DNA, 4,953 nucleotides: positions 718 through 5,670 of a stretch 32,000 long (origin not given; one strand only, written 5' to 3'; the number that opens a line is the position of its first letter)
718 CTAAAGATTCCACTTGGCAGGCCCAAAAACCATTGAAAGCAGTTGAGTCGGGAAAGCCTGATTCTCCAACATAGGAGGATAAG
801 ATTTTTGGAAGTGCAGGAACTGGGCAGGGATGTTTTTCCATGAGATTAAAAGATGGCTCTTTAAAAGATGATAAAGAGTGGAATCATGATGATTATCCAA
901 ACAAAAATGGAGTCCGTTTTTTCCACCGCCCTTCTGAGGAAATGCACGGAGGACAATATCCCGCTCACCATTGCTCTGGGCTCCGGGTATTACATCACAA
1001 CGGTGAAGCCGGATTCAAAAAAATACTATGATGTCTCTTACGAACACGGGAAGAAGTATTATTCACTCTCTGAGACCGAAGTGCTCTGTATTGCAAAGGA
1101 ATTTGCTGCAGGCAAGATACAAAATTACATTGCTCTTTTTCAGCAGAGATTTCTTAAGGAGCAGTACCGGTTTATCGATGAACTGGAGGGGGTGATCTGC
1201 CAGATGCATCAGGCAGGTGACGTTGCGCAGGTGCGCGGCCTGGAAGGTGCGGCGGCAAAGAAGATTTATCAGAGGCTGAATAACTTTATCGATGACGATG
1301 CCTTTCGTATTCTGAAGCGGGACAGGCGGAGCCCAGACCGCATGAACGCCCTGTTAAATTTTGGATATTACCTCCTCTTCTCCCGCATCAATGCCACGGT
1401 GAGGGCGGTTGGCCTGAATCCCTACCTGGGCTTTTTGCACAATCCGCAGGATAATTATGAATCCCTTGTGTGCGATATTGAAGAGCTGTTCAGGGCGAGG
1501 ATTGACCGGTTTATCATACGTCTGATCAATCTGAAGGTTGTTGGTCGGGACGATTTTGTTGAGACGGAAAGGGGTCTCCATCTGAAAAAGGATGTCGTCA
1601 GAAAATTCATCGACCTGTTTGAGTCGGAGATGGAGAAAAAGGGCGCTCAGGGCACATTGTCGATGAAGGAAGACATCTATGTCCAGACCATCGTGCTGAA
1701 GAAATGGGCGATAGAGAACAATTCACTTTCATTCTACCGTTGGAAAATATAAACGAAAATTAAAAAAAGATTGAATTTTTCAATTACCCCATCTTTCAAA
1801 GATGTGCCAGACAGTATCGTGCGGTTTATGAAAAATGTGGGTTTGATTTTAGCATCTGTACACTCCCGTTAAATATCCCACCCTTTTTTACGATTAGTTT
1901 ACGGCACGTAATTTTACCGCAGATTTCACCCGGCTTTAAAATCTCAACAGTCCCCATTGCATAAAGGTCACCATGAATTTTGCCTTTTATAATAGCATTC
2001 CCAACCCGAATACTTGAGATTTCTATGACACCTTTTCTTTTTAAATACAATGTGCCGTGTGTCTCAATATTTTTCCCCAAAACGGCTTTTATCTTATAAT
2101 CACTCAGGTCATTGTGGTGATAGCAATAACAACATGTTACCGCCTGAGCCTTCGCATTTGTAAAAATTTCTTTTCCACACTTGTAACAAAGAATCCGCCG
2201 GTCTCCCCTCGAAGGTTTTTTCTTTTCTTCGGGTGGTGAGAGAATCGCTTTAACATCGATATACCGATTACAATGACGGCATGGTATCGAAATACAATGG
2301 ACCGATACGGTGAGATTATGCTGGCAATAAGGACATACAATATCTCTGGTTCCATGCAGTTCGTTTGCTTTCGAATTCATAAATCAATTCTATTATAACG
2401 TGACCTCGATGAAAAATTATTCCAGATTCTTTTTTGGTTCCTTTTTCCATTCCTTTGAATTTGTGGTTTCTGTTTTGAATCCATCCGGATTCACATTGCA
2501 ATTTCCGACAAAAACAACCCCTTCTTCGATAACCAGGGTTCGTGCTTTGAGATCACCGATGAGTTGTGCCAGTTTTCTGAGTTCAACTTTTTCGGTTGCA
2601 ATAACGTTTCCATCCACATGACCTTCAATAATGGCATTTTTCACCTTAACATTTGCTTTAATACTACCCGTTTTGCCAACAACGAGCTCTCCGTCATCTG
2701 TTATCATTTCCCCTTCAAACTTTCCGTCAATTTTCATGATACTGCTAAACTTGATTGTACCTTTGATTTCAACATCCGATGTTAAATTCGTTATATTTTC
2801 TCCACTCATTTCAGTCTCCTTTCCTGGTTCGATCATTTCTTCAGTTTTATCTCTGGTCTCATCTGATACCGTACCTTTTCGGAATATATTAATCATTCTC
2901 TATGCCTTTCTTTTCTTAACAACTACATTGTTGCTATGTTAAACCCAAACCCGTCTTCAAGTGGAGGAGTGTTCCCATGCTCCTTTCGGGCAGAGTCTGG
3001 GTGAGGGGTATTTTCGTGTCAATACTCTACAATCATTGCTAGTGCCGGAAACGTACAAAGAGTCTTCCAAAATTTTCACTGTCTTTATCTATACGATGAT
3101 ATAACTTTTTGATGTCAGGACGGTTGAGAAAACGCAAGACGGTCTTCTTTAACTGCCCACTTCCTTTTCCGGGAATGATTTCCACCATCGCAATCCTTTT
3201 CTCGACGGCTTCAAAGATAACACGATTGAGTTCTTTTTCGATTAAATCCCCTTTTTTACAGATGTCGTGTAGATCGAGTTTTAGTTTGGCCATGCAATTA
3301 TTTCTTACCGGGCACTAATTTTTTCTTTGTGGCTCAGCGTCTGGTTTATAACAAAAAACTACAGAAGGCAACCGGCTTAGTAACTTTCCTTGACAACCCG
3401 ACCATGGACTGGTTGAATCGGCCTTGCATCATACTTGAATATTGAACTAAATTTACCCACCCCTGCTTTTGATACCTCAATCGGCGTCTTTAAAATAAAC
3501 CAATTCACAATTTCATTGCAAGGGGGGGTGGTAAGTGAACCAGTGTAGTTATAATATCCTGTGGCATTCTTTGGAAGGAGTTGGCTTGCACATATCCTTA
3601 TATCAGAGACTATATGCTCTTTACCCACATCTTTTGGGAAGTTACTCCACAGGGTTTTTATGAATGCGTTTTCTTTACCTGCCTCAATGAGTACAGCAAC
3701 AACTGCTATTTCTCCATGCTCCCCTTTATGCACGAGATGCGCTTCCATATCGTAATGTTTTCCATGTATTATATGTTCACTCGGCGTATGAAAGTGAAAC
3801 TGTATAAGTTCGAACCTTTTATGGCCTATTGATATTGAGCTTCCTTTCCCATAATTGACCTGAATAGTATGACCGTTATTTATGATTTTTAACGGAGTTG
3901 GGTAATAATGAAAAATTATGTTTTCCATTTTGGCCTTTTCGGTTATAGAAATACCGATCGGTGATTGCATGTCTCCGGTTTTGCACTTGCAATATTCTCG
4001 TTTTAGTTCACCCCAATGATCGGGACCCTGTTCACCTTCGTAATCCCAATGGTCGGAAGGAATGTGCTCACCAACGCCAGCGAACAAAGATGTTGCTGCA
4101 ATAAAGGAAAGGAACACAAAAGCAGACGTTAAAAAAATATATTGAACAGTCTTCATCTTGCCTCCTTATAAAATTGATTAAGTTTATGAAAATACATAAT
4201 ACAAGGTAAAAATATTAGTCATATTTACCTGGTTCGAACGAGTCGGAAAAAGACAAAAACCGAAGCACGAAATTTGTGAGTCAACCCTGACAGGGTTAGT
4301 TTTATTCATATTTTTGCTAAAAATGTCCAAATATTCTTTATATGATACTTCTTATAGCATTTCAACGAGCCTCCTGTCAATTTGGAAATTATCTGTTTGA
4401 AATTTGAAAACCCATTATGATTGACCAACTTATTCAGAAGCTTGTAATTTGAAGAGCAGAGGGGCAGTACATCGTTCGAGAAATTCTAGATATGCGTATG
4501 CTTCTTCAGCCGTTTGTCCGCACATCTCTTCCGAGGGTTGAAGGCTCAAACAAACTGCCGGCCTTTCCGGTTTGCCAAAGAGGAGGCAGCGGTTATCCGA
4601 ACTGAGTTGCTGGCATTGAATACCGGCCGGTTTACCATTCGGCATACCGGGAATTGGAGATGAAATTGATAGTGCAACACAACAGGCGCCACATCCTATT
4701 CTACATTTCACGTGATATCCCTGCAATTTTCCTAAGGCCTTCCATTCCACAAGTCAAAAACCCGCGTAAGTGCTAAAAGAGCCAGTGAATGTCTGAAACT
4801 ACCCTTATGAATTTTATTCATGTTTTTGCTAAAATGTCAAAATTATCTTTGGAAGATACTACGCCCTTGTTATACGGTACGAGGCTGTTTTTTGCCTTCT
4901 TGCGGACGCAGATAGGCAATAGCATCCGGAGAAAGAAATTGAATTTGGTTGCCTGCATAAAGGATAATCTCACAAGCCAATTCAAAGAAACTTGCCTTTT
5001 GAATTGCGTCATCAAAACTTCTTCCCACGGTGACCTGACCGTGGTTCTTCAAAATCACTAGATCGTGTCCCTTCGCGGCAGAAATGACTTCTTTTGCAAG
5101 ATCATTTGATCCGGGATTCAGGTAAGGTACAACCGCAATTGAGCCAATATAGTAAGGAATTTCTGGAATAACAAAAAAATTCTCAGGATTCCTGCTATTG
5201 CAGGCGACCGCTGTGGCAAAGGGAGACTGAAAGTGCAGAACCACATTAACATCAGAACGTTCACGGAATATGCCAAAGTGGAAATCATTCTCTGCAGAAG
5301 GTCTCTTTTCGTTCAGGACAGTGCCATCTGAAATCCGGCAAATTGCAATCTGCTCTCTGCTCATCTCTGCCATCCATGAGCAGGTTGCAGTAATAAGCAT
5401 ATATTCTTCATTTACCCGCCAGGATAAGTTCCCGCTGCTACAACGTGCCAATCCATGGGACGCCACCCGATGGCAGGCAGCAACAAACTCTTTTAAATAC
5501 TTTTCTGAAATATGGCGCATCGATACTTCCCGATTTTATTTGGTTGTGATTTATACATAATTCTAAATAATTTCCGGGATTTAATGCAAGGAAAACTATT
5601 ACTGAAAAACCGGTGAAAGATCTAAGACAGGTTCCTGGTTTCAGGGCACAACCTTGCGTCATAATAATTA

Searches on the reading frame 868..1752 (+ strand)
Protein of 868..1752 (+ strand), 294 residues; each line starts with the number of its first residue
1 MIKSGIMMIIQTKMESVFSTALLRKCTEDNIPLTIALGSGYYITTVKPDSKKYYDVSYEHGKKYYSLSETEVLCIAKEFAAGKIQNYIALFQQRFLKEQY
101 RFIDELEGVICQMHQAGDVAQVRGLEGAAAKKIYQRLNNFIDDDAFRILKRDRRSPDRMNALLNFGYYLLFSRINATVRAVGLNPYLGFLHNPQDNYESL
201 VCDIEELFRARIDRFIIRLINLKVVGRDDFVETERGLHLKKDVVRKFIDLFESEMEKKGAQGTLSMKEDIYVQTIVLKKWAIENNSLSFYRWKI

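Call 34: search_protein_families(library=pfam, proteins=[window:868-1752:+], max_evalue=0.00001)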
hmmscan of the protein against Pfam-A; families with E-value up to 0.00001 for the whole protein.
window:868-1752:+ (294 aa): 1 family
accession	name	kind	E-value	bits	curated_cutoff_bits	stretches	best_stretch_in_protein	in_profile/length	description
PF01867.21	Cas_Cas1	-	3.2e-53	181.2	22.3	1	18-252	45-282/283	CRISPR associated protein Cas1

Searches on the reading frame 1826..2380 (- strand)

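Call 34: search_protein_families(library=pfam, proteins=[window:1826-2380:-], max_evalue=0.00001)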
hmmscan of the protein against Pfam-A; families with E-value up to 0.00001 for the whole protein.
window:1826-2380:- (184 aa): 1 family
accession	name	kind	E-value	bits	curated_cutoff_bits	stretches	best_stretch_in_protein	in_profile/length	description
PF04519.19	Bactofilin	-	9.3e-14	51.9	27.9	1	96-174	20-97/98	Polymer-forming cytoskeletal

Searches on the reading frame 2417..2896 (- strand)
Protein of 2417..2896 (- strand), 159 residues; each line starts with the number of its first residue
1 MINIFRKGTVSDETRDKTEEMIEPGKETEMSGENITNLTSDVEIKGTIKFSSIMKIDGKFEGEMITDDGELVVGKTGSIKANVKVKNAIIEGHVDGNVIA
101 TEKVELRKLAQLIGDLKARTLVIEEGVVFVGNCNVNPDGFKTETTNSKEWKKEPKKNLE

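Call 34: search_protein_families(library=pfam, proteins=[window:2417-2896:-], max_evalue=0.00001)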
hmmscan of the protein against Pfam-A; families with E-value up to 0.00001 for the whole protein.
window:2417-2896:- (159 aa): 1 family
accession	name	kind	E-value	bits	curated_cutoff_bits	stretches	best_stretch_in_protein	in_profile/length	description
PF04519.19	Bactofilin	-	1.5e-25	89.7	27.9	1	38-133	3-97/98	Polymer-forming cytoskeletal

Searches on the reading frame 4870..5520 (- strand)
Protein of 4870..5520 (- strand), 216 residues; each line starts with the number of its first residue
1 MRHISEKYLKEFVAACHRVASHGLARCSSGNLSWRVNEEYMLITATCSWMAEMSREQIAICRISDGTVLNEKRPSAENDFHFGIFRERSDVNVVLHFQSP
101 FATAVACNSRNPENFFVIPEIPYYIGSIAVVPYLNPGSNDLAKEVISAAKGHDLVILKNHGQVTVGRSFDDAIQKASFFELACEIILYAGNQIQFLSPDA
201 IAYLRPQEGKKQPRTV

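Call 34: search_protein_families(library=pfam, proteins=[window:4870-5520:-], max_evalue=0.00001)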
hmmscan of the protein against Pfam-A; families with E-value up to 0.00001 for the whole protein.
window:4870-5520:- (216 aa): 1 family
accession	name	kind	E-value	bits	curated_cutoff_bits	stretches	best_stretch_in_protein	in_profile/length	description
PF00596.27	Aldolase_II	-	3e-39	135.3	22.2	1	11-186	2-182/183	Class II Aldolase and Adducin N-terminal domain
